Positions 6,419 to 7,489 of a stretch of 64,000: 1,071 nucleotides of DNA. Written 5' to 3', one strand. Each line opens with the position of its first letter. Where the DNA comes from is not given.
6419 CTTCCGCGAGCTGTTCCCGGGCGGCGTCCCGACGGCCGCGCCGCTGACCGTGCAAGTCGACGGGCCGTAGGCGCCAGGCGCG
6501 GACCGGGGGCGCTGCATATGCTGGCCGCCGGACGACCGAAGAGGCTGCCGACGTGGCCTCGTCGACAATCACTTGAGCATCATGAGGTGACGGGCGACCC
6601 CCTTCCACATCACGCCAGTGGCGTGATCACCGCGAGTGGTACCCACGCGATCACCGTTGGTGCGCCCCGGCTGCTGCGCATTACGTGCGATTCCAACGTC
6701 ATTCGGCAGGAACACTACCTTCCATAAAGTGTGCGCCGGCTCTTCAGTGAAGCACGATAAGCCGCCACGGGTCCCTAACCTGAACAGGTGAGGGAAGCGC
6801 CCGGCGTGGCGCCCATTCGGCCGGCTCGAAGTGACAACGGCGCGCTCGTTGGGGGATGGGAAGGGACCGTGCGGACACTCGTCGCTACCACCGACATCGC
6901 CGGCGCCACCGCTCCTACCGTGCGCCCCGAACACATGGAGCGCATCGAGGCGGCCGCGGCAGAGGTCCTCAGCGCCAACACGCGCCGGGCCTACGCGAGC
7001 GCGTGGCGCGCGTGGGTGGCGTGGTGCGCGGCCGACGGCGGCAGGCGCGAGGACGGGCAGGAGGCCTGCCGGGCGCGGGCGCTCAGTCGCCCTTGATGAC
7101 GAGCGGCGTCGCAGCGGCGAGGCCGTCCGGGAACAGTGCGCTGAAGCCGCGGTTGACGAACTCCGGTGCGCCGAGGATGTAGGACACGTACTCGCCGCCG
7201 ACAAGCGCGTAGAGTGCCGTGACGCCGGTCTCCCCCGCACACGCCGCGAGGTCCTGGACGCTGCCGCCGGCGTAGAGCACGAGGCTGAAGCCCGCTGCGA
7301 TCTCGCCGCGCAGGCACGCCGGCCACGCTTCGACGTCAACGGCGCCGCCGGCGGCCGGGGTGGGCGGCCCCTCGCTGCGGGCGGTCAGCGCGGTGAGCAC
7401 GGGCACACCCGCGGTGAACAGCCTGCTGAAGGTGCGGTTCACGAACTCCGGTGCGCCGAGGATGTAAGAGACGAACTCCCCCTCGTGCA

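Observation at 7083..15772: Eukaryote-style furin/kexin architecture (S8 + P-domain) in a bacterial giant protein, translationally coupled to a lipoprotein with a possible propeptide-like domain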

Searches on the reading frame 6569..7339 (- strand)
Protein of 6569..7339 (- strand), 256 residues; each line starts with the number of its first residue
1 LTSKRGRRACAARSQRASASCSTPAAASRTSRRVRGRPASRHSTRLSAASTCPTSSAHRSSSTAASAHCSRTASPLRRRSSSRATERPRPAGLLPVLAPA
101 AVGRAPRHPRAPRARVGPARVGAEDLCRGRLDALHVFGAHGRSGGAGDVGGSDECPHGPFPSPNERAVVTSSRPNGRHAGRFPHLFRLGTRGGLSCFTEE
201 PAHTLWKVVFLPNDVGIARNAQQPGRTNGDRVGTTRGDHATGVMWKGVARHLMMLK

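Call 33: search_protein_families(library=pfam, proteins=[window:6569-7339:-], max_evalue=0.001)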
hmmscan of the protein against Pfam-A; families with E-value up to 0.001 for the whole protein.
window:6569-7339:- (256 aa): 0 families
